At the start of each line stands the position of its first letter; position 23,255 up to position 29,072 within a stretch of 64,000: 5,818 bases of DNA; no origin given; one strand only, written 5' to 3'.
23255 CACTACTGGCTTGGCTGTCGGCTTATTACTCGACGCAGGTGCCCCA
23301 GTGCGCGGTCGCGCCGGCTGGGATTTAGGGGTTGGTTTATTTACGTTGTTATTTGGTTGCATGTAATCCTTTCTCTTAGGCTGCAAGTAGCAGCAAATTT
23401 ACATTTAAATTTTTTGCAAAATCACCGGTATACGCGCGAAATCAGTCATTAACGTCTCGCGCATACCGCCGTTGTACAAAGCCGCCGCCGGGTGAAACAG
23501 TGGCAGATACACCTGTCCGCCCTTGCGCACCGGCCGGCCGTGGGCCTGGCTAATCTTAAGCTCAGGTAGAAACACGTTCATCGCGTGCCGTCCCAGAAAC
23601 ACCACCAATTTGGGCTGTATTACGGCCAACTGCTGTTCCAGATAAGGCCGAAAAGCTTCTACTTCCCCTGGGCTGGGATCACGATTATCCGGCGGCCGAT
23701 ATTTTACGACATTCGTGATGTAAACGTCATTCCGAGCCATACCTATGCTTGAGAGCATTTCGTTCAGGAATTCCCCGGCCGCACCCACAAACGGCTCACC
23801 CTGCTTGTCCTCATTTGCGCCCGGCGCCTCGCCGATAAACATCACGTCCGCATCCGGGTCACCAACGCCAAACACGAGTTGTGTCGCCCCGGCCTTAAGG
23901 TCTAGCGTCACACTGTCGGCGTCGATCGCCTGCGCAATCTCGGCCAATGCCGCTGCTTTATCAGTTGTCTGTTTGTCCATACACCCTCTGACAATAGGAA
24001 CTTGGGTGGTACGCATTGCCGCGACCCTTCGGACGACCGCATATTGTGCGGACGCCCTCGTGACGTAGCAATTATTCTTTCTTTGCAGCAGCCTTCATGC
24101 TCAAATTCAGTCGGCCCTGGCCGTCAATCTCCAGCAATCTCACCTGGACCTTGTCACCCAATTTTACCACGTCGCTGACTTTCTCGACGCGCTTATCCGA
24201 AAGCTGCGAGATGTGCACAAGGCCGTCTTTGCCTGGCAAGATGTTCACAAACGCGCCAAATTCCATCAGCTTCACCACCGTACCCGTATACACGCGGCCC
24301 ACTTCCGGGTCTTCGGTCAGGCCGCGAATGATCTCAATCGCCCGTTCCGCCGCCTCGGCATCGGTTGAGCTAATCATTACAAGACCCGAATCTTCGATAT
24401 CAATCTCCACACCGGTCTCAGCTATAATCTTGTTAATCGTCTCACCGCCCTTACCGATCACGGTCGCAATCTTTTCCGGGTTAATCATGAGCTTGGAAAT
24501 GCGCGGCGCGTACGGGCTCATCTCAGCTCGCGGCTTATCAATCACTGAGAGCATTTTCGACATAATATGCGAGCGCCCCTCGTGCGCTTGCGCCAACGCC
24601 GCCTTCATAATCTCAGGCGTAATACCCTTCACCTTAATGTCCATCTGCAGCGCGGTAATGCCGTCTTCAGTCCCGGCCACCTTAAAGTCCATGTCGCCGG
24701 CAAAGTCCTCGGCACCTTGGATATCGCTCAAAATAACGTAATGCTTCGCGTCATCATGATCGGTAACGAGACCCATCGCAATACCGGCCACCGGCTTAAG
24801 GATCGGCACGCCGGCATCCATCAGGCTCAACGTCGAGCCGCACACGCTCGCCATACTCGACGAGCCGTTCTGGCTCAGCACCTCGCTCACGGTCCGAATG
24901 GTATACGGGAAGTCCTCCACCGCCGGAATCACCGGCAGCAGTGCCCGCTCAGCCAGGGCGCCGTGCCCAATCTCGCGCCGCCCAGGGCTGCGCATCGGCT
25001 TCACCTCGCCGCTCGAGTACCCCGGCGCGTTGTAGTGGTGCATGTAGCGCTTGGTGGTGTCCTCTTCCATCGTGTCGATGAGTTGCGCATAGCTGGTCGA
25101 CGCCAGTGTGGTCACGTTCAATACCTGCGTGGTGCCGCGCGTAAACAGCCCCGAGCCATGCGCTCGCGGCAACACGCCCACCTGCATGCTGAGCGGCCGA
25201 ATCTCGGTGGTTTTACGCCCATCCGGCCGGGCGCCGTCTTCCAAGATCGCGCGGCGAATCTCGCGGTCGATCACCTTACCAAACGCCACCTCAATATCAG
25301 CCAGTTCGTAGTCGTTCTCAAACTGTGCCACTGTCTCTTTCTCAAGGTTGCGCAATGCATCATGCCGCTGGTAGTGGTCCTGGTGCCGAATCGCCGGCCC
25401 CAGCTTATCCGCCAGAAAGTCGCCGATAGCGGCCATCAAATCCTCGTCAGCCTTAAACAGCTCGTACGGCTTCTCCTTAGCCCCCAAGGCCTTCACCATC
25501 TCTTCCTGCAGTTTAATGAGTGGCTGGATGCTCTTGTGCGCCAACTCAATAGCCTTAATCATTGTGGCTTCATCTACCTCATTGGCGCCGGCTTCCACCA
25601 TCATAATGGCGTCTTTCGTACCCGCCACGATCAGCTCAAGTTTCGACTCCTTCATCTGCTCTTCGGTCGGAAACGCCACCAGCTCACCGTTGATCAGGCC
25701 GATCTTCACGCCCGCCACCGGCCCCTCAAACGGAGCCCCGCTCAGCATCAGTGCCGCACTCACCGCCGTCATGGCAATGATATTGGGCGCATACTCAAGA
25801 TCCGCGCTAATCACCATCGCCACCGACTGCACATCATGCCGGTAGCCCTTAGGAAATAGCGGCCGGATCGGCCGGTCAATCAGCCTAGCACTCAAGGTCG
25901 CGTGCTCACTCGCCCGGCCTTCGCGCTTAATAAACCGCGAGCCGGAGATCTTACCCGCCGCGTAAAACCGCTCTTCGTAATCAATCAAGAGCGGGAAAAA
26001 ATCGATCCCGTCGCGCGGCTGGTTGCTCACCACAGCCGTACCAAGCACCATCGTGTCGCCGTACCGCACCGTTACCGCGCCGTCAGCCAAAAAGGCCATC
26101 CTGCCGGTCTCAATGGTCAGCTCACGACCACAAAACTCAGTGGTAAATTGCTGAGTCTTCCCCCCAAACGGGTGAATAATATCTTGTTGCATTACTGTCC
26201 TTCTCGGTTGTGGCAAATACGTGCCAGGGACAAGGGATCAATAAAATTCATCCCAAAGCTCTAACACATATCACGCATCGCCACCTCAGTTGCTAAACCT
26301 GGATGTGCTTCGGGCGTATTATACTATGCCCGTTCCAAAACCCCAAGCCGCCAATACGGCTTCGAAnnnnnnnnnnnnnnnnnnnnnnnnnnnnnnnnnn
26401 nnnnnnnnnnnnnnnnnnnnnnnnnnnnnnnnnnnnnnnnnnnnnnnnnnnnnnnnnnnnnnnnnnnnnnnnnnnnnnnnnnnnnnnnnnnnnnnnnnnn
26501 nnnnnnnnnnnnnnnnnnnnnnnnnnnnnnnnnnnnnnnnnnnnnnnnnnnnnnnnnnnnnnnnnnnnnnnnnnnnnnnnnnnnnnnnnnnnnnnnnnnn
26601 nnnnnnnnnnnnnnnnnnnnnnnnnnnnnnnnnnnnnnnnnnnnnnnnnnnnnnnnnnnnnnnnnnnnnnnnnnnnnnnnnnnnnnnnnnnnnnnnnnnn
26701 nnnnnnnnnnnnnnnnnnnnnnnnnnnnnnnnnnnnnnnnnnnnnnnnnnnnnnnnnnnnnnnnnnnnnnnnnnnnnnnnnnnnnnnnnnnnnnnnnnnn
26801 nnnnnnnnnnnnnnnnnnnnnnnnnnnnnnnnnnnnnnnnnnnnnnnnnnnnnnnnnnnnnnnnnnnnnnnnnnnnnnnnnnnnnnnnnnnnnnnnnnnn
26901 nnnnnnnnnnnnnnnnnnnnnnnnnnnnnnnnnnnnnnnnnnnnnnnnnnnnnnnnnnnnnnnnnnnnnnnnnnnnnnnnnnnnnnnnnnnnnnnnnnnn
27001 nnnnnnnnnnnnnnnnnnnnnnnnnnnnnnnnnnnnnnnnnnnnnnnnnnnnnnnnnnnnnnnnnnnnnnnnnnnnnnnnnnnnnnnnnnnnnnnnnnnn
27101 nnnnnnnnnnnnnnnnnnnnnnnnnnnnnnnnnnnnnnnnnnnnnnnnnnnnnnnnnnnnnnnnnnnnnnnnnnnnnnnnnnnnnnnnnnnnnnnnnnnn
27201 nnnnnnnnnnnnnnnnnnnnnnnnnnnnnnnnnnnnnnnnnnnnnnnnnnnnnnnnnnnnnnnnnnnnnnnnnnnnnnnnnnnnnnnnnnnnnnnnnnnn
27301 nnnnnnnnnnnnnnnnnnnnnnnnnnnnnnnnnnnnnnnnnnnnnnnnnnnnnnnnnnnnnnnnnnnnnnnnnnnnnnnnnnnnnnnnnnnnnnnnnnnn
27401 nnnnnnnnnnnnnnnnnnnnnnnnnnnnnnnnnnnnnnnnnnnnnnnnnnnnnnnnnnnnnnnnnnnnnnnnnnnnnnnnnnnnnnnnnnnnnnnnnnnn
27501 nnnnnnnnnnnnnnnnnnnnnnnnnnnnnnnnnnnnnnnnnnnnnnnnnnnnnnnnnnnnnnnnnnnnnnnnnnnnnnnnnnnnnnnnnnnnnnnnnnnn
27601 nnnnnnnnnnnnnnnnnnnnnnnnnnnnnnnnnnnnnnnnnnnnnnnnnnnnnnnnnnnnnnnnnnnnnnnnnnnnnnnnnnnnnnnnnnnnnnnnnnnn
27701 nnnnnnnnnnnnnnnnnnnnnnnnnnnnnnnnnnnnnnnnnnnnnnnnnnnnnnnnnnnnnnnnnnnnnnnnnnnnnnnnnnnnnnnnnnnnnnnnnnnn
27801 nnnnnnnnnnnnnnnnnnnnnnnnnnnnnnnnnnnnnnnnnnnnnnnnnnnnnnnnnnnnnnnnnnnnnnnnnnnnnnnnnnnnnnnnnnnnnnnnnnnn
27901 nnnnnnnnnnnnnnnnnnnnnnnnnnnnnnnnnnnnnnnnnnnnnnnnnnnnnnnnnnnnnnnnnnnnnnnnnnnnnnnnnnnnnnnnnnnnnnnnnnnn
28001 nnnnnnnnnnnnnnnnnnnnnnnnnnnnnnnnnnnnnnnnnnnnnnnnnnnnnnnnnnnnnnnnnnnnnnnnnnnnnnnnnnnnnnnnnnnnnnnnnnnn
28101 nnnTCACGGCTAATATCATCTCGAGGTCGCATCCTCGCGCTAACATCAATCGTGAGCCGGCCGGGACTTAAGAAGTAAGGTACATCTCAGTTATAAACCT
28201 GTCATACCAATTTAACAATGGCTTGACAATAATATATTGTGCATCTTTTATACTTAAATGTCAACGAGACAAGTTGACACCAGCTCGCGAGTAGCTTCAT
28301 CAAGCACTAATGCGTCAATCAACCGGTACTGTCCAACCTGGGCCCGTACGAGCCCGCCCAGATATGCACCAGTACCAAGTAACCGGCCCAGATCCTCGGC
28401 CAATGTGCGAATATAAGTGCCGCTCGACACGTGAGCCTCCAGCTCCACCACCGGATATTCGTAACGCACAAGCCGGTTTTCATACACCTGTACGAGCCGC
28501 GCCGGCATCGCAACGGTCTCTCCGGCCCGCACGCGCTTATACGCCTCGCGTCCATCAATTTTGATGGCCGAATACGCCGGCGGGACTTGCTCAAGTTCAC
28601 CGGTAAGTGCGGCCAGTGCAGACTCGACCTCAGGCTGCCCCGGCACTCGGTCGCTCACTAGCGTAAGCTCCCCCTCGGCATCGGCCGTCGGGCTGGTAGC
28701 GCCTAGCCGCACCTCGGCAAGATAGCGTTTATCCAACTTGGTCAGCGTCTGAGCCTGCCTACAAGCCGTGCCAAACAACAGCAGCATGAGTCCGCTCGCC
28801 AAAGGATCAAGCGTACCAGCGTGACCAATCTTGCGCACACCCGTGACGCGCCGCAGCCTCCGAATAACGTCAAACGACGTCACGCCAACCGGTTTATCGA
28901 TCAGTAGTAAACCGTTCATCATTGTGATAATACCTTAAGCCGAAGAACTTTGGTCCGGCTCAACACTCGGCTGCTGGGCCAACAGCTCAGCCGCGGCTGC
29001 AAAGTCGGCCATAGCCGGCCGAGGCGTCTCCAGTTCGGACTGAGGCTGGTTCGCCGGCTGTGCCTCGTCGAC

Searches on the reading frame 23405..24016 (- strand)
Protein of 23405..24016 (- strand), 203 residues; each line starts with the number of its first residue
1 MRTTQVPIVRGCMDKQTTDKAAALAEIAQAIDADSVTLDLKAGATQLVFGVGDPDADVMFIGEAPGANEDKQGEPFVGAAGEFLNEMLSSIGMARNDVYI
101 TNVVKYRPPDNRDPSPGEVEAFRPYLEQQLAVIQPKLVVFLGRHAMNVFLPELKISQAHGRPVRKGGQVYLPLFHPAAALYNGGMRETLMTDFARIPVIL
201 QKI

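Call 15: search_protein_families(library=pfam, proteins=[window:23405-24016:-], max_evalue=0.01)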
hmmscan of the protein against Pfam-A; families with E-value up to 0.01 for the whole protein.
window:23405-24016:- (203 aa): 1 family
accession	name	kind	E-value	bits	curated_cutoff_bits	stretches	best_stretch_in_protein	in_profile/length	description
PF03167.25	UDG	-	4e-39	134.3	24.3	1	49-185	1-127/141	Uracil DNA glycosylase superfamily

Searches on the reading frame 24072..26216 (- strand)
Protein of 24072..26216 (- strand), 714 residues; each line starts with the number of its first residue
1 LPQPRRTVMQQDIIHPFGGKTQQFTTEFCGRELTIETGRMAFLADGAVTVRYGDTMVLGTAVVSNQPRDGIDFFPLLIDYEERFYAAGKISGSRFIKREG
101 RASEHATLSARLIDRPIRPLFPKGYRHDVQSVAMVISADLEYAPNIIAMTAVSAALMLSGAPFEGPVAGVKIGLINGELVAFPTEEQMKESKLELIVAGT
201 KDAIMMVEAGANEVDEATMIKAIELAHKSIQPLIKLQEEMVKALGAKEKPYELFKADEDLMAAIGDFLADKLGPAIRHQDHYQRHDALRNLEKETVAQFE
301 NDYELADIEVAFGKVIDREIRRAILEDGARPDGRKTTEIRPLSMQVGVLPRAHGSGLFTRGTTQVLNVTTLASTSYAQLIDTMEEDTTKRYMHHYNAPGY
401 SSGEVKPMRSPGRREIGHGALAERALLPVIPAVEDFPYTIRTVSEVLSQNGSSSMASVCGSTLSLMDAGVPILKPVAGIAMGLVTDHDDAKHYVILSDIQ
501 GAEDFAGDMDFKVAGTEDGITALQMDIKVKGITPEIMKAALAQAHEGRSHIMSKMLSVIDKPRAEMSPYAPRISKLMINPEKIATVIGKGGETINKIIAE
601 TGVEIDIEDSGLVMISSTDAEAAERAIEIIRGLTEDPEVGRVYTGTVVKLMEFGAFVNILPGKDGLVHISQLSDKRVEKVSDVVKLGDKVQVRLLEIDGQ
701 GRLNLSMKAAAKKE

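Call 15: search_protein_families(library=pfam, proteins=[window:24072-26216:-], max_evalue=0.01)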
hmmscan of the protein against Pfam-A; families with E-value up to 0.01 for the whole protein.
window:24072-26216:- (714 aa): 9 families
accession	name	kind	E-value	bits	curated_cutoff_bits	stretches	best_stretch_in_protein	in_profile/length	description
PF01138.27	RNase_PH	-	7.7e-52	175.6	25.5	2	338-471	1-130/130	3' exoribonuclease family, domain 1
PF03725.20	RNase_PH_C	-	4.8e-23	81.3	20.8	2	165-228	1-66/67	3' exoribonuclease family, domain 2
PF00575.29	S1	-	2.4e-19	69.9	22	1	637-708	2-74/74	S1 RNA binding domain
PF00013.35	KH_1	-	5.3e-12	45.8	21.5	1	575-631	3-65/66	KH domain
PF03726.19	PNPase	-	2.7e-09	37.8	24.6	1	260-335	2-81/81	Polyribonucleotide nucleotidyltransferase, RNA binding domain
PF23459.1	S1_RRP5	-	1.4e-05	26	27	1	640-700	4-64/72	RRP5 S1 domain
PF24685.1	OB_RRP5_4th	-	0.0013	19.2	31.5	1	664-697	38-71/92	RRP5 OB-fold domain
PF22675.2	KH-I_KHDC4-BBP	-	0.0018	18.5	30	1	583-625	8-51/76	KHDC4/BBP-like, KH-domain type I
PF07650.23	KH_2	-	0.0057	16.9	22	0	575-608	28-62/78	KH domain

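Call 22: find_related_loci(query=window:24072-26216:-, collection=genome_contigs, flank=6000)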
Query window:24072-26216:- (714 aa) in genome_contigs; peptide patterns used: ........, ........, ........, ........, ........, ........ (x = any residue, [..] = any of these).
600 stretches matched a pattern (row limit reached: there are more); 598 encode a relative of the query (tblastn E <= 1e-3); the best 80 are kept; 80 distinct loci.
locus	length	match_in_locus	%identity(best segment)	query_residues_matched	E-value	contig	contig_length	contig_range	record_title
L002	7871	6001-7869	84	9-633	0e+0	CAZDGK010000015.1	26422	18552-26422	MAG TPA_asm: uncultured Candidatus Saccharimonadales bacterium isolate SRP200132_co1_505 genome assembly, contig: NODE_3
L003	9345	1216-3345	71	2-710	0e+0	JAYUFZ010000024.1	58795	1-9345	MAG: bacterium isolate GFS_7960 GFS_7960_23, whole genome shotgun sequence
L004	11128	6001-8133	64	8-708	0e+0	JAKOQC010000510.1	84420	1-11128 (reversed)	MAG: bacterium isolate all_maxbin.105 k201_1758333, whole genome shotgun sequence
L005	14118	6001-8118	65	13-708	0e+0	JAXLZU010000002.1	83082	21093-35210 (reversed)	MAG: Candidatus Saccharibacteria bacterium isolate STL-PAT10 C2.14.fa-2, whole genome shotgun sequence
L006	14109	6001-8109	57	14-713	0e+0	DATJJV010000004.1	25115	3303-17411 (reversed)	MAG TPA_asm: Candidatus Pristimantibacillus sp. isolate SMAG_U15575 k141_1738438, whole genome shotgun sequence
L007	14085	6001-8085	58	22-712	0e+0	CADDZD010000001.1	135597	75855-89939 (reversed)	Clostridia bacterium isolate 25 genome assembly, contig: NODE_21_length_135597_cov_60.020123, whole genome shotgun seque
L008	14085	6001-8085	57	22-714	0e+0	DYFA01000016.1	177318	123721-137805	MAG TPA_asm: Aneurinibacillus sp. isolate Tomsk_67_16 Tomsk_k141_9300, whole genome shotgun sequence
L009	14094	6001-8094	56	22-714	0e+0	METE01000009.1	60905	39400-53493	MAG: candidate division Kazan bacterium RIFCSPLOWO2_01_FULL_48_13 rifcsplowo2_01_scaffold_2693, whole genome shotgun seq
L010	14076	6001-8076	58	20-709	0e+0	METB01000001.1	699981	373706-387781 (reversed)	MAG: candidate division Kazan bacterium RIFCSPHIGHO2_01_FULL_44_14 RIFCSPHIGHO2_01_FULL_KAZAN_44_14, whole genome shotgu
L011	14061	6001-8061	55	22-710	0e+0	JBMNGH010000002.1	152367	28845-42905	MAG: Tepidanaerobacteraceae bacterium isolate SBF912LR0HQ0018 contig_12172, whole genome shotgun sequence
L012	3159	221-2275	57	24-710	0e+0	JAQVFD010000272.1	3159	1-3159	MAG: Clostridiaceae bacterium isolate STE_150 NODE_108230_length_3159_cov_4.075198_Sandtown_E, whole genome shotgun sequ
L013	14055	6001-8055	54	22-705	0e+0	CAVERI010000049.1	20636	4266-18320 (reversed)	bacterium isolate H07676-L1_cleanbin_000014 genome assembly, contig: Spades_H07676-L1_contig_2108, whole genome shotgun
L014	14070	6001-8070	55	22-708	0e+0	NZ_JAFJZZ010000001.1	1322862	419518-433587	Clostridium aminobutyricum strain DSM 2634 1, whole genome shotgun sequence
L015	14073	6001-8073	54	22-714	0e+0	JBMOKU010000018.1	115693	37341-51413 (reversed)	MAG: Bacillota bacterium isolate Betzabe_MAG006 MAG006_18, whole genome shotgun sequence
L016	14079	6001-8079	56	31-714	0e+0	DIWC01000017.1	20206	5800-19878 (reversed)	MAG TPA_asm: Peptococcaceae bacterium UBA6116 UBA6116_contig_33833, whole genome shotgun sequence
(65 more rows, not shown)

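Call 75: search_protein_families(library=pfam, proteins=[L002:5294-5680:+, L002:3907-4320:+, L002:4400-4828:+], max_evalue=0.1)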
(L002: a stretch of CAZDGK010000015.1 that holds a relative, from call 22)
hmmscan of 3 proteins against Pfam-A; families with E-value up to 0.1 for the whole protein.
L002:5294-5680:+ (128 aa): 0 families

L002:3907-4320:+ (137 aa): 0 families

L002:4400-4828:+ (142 aa): 1 family
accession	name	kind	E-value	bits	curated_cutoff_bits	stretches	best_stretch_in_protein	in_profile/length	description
PF19540.4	DUF6064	-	0.022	15.2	27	1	33-121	17-103/210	Family of unknown function (DUF6064)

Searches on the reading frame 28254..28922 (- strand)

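Call 15: search_protein_families(library=pfam, proteins=[window:28254-28922:-], max_evalue=0.01)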
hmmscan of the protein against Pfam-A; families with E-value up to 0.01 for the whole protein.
window:28254-28922:- (222 aa): 3 families
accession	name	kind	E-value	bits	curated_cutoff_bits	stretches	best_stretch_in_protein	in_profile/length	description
PF01509.24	TruB_N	-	8.2e-45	153.3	27.3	1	24-171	1-149/149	TruB family pseudouridylate synthase (N terminal domain)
PF16198.10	TruB_C_2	-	1.2e-05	25.7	29.3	1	172-204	1-33/66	tRNA pseudouridylate synthase B C-terminal domain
PF11268.13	DUF3071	-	0.003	18.1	26.9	1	117-160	51-94/168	Protein of unknown function (DUF3071)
